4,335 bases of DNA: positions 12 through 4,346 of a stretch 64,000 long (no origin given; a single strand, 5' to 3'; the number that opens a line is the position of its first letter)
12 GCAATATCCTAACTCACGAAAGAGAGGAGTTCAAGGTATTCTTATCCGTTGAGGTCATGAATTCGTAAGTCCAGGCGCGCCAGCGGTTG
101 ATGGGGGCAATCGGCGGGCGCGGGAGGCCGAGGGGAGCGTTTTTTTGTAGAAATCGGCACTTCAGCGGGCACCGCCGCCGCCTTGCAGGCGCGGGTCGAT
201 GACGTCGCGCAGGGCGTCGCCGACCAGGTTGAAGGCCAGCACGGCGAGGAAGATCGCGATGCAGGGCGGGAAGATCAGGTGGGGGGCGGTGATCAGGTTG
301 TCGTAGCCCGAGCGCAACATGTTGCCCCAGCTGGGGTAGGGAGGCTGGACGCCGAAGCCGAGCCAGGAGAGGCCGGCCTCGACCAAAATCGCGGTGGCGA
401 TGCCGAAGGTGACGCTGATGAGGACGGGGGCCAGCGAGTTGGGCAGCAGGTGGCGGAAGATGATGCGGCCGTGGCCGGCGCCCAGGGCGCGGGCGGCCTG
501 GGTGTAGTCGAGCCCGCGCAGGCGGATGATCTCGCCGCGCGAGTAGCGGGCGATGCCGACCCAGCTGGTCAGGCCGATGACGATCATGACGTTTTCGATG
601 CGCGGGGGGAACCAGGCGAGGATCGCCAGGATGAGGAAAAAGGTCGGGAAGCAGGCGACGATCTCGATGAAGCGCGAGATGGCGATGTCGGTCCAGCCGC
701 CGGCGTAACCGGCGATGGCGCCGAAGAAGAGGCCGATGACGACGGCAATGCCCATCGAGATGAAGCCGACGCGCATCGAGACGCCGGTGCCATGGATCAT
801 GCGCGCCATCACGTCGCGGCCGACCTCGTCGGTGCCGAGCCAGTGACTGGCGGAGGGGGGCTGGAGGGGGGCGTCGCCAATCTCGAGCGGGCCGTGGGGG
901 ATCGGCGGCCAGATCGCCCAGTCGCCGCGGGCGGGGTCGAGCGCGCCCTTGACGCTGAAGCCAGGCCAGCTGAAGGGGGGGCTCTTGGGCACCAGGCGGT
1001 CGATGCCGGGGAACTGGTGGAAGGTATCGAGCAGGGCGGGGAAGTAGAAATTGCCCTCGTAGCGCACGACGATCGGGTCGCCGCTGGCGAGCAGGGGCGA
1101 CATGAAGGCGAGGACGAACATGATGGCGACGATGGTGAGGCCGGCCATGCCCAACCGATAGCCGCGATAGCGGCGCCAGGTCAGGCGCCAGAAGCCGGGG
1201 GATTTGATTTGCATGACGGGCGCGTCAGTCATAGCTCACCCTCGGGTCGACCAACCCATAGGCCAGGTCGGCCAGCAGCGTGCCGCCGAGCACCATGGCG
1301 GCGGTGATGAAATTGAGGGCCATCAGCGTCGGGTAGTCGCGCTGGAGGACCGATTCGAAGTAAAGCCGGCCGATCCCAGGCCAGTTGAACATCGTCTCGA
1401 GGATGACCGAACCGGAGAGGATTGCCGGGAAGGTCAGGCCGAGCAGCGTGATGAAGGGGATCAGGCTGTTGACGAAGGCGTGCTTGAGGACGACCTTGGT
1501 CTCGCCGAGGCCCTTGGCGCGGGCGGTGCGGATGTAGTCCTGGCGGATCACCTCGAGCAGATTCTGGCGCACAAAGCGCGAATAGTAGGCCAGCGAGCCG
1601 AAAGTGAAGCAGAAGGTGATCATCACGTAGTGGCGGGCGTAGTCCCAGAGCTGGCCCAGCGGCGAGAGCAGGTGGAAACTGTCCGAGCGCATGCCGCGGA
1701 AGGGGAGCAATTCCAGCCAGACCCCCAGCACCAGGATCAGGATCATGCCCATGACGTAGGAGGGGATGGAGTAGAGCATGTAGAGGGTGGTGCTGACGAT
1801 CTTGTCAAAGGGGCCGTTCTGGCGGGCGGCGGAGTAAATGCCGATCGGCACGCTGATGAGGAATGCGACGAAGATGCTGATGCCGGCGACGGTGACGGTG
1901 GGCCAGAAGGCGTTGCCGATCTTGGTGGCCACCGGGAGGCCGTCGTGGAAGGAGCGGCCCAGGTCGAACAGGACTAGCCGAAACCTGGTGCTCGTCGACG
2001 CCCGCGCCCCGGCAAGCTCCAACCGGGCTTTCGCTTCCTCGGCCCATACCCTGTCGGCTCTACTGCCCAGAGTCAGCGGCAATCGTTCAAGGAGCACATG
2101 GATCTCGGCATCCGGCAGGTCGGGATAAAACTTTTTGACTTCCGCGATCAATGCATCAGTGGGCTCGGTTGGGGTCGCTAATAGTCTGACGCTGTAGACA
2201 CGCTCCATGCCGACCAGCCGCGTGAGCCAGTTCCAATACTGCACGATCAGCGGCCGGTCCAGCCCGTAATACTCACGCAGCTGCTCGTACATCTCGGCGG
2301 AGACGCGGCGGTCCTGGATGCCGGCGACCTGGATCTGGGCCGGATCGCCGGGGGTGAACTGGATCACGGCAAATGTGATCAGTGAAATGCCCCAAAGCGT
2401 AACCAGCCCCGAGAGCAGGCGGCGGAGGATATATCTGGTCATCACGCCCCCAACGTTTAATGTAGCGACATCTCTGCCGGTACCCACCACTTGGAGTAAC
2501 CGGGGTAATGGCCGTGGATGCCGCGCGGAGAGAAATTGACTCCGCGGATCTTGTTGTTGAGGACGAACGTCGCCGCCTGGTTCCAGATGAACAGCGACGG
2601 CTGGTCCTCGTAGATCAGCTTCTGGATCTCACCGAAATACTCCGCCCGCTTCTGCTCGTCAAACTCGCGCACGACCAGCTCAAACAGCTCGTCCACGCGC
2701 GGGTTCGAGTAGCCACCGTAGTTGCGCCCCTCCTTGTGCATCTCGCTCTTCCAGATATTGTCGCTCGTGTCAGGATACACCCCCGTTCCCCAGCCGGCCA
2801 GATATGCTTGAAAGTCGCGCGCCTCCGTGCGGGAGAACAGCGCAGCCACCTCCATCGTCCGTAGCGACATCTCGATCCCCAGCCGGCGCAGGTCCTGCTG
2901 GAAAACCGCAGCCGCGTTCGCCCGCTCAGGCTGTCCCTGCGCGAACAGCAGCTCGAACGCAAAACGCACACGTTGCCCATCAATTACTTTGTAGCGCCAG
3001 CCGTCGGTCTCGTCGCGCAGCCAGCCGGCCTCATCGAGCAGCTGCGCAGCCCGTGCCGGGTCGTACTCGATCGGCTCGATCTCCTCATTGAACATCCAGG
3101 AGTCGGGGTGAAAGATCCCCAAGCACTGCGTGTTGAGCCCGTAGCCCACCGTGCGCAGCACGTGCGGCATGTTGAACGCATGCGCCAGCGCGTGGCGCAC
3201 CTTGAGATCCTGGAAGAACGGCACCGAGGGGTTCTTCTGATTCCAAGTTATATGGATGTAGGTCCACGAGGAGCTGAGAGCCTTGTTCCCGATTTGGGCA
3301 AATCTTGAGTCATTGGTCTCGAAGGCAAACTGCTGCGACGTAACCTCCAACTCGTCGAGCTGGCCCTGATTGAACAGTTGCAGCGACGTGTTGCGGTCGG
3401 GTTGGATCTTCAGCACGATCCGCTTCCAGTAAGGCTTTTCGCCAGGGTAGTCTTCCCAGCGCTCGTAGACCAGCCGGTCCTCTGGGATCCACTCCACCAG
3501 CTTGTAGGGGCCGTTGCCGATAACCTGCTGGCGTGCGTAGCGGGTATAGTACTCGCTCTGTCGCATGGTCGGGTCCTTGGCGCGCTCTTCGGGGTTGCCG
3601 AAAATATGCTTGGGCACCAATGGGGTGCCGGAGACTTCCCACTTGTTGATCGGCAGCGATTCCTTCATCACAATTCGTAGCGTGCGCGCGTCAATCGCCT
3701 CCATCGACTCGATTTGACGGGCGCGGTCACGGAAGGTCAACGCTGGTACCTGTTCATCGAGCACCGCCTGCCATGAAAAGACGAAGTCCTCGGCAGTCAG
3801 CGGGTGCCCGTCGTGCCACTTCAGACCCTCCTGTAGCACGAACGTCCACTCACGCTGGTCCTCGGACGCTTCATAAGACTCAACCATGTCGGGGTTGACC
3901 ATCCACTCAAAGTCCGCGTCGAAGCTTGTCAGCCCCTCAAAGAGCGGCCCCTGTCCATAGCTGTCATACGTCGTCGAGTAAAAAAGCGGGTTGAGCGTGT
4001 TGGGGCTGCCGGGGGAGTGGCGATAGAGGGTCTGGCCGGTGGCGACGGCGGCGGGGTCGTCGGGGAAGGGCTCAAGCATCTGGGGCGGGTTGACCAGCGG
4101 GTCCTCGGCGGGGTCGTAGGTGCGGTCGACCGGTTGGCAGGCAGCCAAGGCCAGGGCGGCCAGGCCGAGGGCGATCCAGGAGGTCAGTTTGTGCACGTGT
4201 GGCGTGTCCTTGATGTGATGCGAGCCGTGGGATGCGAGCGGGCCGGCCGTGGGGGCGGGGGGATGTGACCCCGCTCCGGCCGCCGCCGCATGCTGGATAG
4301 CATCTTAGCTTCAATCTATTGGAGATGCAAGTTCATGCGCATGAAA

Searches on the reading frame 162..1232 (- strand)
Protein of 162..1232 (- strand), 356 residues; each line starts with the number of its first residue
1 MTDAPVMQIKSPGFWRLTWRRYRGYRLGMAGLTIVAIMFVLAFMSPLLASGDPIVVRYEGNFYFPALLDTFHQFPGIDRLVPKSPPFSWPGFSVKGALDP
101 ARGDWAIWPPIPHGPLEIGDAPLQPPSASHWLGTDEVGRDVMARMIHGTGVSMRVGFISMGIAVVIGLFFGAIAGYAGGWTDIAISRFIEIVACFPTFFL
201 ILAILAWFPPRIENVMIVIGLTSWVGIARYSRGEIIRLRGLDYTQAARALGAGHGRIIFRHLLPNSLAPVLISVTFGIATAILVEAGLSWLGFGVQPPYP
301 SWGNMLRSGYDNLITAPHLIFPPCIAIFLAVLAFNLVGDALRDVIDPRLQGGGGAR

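Call 12: search_protein_families(library=pfam, proteins=[window:162-1232:-], max_evalue=0.01)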
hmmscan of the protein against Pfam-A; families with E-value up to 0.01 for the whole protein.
window:162-1232:- (356 aa): 2 families
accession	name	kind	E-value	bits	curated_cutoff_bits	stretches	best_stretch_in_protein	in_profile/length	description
PF00528.27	BPD_transp_1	-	5.8e-30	104.8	26.4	1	167-349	1-182/184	Binding-protein-dependent transport system inner membrane component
PF12911.12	OppC_N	-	3.1e-08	33.8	23.9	1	14-53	2-41/53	N-terminal TM domain of oligopeptide transport permease C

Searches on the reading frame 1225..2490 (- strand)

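Call 12: search_protein_families(library=pfam, proteins=[window:1225-2490:-], max_evalue=0.01)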
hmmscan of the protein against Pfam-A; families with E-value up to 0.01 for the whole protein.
window:1225-2490:- (421 aa): 2 families
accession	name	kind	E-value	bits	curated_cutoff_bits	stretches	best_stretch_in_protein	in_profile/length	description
PF00528.27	BPD_transp_1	-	2.7e-37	128.7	26.4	1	214-419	2-183/184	Binding-protein-dependent transport system inner membrane component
PF19300.4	BPD_transp_1_N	-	1.6e-13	51.2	23.8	1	17-95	1-75/114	Binding-prot-dependent transport system membrane comp, N-term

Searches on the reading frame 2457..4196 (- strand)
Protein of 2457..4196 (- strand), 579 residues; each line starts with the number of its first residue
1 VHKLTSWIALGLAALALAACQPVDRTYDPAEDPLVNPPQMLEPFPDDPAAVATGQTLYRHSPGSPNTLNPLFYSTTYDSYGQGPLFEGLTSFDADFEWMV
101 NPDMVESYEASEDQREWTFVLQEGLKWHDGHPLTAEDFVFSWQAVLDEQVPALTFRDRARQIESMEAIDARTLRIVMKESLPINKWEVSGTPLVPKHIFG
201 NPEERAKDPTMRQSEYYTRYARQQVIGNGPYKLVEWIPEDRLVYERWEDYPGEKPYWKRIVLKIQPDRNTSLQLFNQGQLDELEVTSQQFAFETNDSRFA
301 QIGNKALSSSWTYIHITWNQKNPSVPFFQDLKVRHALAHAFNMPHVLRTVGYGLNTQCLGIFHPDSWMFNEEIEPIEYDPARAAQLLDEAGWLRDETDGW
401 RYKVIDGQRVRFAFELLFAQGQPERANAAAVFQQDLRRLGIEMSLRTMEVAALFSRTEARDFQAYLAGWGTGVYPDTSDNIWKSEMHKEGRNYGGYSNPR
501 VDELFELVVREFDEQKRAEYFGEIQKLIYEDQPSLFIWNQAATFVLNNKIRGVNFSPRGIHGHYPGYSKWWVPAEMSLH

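Call 12: search_protein_families(library=pfam, proteins=[window:2457-4196:-], max_evalue=0.01)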
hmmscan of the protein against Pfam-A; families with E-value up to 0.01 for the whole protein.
window:2457-4196:- (579 aa): 1 family
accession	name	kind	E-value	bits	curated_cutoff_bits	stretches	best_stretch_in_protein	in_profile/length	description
PF00496.27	SBP_bac_5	-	3e-75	254.1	32.4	1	100-482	2-358/368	Bacterial extracellular solute-binding proteins, family 5 Middle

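Call 13: search_protein_families(library=ncbifam, proteins=[window:2457-4196:-], max_evalue=0.01)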
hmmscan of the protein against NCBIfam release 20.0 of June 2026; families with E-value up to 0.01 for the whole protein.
window:2457-4196:- (579 aa): 10 families
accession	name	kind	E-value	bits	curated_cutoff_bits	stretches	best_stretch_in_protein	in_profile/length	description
NF045467.1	Opp4A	equivalog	1.9e-61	208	650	1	64-561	45-549/556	oligopeptide ABC transporter substrate-binding protein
TIGR02294.1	nickel_nikA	equivalog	1.4e-49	169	393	1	68-557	19-490/501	nickel ABC transporter substrate-binding protein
NF043070.1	DppA_dipep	equivalog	8.3e-34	117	1005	2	225-561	207-527/535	dipeptide ABC transporter periplasmic-binding protein DppA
NF045468.1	Opp5A_nikA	equivalog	2.8e-32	111.9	600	1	95-556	52-475/488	nickel ABC transporter substrate-binding protein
NF047575.1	opine_bind_CntA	exception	6.6e-30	104.1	800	1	67-556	49-521/535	staphylopine-dependent metal ABC transporter substrate-binding lipoprotein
TIGR04028.1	SBP_KPN_01854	hypoth_equivalog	2.7e-27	95.5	468.5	2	323-556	262-496/509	TIGR04028 family ABC transporter substrate-binding protein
NF011684.0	PRK15104.1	equivalog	1.7e-21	76.5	947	1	51-533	35-504/543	oligopeptide ABC transporter substrate-binding protein OppA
NF011942.0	PRK15413.1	equivalog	5.5e-21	74.8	594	1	85-537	58-480/512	glutathione ABC transporter substrate-binding protein GsiB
NF011689.0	PRK15109.1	equivalog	7.4e-19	67.8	560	1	96-559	75-529/547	ABC transporter substrate-binding protein SapA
NF007287.0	PRK09755.1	equivalog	5.9e-18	65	1098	1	63-552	41-515/535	ABC transporter substrate-binding protein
